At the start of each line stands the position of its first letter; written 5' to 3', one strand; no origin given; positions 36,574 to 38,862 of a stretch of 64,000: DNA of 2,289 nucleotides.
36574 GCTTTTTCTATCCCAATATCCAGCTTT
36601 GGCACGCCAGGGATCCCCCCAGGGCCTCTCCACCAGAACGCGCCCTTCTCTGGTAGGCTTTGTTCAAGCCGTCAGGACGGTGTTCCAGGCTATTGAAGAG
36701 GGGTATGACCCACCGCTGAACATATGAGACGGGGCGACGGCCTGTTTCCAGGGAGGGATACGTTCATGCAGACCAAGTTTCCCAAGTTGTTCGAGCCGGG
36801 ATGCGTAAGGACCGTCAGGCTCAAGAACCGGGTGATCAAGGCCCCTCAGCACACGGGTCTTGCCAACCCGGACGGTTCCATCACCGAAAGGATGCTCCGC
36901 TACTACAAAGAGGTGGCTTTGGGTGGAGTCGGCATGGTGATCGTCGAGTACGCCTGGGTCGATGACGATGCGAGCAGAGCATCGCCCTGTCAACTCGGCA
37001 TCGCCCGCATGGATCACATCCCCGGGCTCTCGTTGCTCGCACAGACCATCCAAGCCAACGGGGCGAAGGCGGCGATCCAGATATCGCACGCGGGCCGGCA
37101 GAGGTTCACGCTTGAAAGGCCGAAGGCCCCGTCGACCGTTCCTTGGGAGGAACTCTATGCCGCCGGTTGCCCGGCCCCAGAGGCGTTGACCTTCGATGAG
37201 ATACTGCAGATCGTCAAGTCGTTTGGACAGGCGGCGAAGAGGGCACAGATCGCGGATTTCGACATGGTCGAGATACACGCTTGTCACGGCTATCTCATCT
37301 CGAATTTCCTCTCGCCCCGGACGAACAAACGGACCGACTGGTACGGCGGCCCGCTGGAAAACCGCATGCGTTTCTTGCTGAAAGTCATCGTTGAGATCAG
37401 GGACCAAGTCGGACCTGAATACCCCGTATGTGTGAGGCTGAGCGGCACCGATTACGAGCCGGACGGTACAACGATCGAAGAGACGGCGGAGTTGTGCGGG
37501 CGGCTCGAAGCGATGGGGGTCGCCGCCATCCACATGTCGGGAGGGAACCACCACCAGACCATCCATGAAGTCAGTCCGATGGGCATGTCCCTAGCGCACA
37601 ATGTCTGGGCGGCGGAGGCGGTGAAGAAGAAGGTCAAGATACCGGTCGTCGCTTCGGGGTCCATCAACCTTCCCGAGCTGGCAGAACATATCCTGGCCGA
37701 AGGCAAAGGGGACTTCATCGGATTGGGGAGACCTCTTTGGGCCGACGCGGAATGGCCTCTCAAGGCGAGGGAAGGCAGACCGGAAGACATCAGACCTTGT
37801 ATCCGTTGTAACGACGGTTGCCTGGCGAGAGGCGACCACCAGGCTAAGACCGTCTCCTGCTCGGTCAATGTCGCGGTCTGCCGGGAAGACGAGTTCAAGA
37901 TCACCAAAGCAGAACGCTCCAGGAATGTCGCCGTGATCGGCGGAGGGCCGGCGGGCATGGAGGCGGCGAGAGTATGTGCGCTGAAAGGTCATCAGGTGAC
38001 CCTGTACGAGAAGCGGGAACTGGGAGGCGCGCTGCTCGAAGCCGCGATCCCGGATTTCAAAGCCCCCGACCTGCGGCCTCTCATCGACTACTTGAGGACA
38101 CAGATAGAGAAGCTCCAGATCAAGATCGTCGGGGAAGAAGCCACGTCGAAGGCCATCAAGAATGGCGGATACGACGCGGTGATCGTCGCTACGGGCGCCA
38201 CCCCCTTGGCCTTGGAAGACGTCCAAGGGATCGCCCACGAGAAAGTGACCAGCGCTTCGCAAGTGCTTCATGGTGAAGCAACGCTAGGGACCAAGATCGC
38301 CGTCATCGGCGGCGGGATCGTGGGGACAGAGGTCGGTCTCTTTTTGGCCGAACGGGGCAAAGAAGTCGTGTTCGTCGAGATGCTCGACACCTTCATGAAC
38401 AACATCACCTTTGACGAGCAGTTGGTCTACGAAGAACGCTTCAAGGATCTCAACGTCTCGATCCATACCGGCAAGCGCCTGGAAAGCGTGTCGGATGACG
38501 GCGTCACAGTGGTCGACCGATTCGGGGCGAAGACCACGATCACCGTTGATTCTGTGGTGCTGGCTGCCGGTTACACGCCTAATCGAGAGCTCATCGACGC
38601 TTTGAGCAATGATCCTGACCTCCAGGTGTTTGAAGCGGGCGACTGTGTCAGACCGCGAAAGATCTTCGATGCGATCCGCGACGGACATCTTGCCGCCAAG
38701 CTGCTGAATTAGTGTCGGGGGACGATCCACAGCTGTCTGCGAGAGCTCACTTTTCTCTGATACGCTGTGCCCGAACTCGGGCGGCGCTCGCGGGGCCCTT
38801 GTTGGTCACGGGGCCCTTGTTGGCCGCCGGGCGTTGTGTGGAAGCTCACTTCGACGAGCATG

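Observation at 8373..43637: Two clades of large subunit; clade A has lost part of the transhydroxylase substrate-binding residue set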

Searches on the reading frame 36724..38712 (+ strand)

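Call 11: search_protein_families(library=pfam, proteins=[window:36724-38712:+], max_evalue=0.0001)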
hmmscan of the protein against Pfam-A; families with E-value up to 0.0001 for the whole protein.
window:36724-38712:+ (662 aa): 16 families
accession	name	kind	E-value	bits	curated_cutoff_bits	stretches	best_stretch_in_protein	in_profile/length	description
PF00724.26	Oxidored_FMN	-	1.2e-75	255.4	27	1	21-354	1-341/342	NADH:flavin oxidoreductase / NADH oxidase family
PF07992.20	Pyr_redox_2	-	1.4e-31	110.5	26.1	1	401-626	2-246/291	Pyridine nucleotide-disulphide oxidoreductase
PF00070.33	Pyr_redox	-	2.3e-17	63.7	22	1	524-595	1-72/82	Pyridine nucleotide-disulphide oxidoreductase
PF01266.30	DAO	-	3.6e-14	53.5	27.9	0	402-436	2-38/353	FAD dependent oxidoreductase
PF13738.12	Pyr_redox_3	-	2.4e-13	50.5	30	1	485-626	127-276/305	Pyridine nucleotide-disulphide oxidoreductase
PF13450.12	NAD_binding_8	-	1.3e-09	38.6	21.9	1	404-441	1-39/68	NAD(P)-binding Rossmann-like domain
PF02737.24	3HCDH_N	-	8.7e-08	32.7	22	0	401-432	1-32/180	3-hydroxyacyl-CoA dehydrogenase, NAD binding domain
PF03486.20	HI0933_like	-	9.4e-08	32.2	50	0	401-432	2-33/244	HI0933-like protein Rossmann domain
PF01134.28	GIDA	-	3.6e-07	30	22.1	0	402-429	2-29/391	Glucose inhibited division protein A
PF03721.20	UDPG_MGDP_dh_N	-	7.9e-07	29.3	27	0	524-590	2-68/187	UDP-glucose/GDP-mannose dehydrogenase family, NAD binding domain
PF01494.25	FAD_binding_3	-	9.8e-07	28.7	22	0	401-432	3-34/349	FAD binding domain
PF00890.30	FAD_binding_2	-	2.8e-06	27.3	20.4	0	402-435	2-36/414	FAD binding domain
PF12831.13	FAD_oxidored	-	5.4e-06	26.4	27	1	402-442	2-43/416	FAD dependent oxidoreductase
PF01262.27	AlaDh_PNT_C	-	8.6e-06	25.8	23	0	401-432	30-61/214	Alanine dehydrogenase/PNT, C-terminal domain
PF01210.29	NAD_Gly3P_dh_N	-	1e-05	26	23.1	0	524-562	1-39/158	NAD-dependent glycerol-3-phosphate dehydrogenase N-terminus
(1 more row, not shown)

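Call 31: search_protein_families(library=ncbifam, proteins=[window:36724-38712:+], max_evalue=1e-10)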
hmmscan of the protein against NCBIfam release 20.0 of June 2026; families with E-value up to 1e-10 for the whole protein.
window:36724-38712:+ (662 aa): 34 families (the best 25 are shown)
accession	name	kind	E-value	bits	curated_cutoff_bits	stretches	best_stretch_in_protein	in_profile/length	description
NF041087.1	bile_acid_BaiCD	equivalog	7.8e-137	457.1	825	1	19-659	1-640/642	bile acid Fe-S flavoenzyme BaiCD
NF045599.1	bili_reduct_long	exception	6.4e-134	447.6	750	1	22-659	1-639/641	bilirubin reductase, long form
TIGR03997.1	mycofact_OYE_2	equivalog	8.6e-129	430.8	793.15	1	22-660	2-644/645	mycofactocin system FadH/OYE family oxidoreductase 2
NF010047.0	PRK13523.1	equivalog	2.2e-70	237.3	431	1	21-354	4-326/339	NADPH dehydrogenase NamA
NF006101.0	PRK08255.1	equivalog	2.4e-60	204.5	1078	1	16-348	393-730/768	bifunctional salicylyl-CoA 5-hydroxylase/oxidoreductase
TIGR03996.1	mycofact_OYE_1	hypoth_equivalog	2.9e-60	204.5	627.9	1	31-657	11-632/633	mycofactocin system FadH/OYE family oxidoreductase 1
NF045592.1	bili_reduct_N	equivalog_domain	3.9e-59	200.6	425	1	22-382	2-363/363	bilirubin reductase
NF007899.0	PRK10605.1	subfamily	1.3e-32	113.5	403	1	20-340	4-329/365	N-ethylmaleimide reductase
TIGR01350.1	lipoamide_DH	equivalog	3.5e-23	82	408.8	1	465-622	118-272/461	dihydrolipoyl dehydrogenase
NF009410.0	PRK12771.1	subfamily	2.2e-21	76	516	1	381-537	120-283/566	NAD(P)-binding protein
NF005883.0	PRK07845.1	equivalog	3e-17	62.8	479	0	463-622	123-277/466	NAD(P)H-quinone dehydrogenase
TIGR03385.1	CoA_CoA_reduc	equivalog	3.4e-17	62.4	578.8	1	465-626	86-252/439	CoA-disulfide reductase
NF009454.0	PRK12814.1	equivalog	4.4e-17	61.7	916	1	395-532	189-333/657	putative NADPH-dependent glutamate synthase small subunit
NF004991.0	PRK06370.1-3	subfamily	7.7e-17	61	620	0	483-622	165-305/509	FAD-containing oxidoreductase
NF003437.0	PRK04965.1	equivalog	8e-17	61.3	392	1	481-624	98-244/378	NADH:flavorubredoxin reductase NorW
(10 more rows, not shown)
